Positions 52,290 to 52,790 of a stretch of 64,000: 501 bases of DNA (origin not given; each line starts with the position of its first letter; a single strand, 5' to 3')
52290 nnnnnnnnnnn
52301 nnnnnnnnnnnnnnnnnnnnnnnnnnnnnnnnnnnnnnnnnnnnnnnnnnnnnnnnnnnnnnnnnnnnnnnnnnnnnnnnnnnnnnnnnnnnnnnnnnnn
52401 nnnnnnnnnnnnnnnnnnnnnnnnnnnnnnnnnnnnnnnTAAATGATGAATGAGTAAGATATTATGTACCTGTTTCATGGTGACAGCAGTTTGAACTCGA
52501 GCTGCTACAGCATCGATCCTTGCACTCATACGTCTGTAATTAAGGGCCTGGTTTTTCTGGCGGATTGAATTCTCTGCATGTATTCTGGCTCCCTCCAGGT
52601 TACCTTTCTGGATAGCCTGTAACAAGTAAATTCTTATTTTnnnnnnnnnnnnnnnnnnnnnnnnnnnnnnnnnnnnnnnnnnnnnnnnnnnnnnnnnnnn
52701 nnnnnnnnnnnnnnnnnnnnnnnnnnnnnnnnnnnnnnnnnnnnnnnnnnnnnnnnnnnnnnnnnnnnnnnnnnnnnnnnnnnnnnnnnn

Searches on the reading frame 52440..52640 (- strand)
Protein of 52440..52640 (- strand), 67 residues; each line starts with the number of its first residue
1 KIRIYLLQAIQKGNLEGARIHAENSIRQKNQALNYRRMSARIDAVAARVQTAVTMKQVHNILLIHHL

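Call 37: search_protein_families(library=pfam, proteins=[window:52440-52640:-], max_evalue=0.1)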
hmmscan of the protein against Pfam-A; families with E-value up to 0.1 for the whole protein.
seq(67 aa): 2 families
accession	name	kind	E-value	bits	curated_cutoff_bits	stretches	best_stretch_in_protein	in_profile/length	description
PF03398.19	Ist1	-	0.032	14.6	33.6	1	6-59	29-82/164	Regulator of Vps4 activity in the MVB pathway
PF13228.11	DUF4037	-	0.046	14.9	22.1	1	19-64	44-89/101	Domain of unknown function (DUF4037)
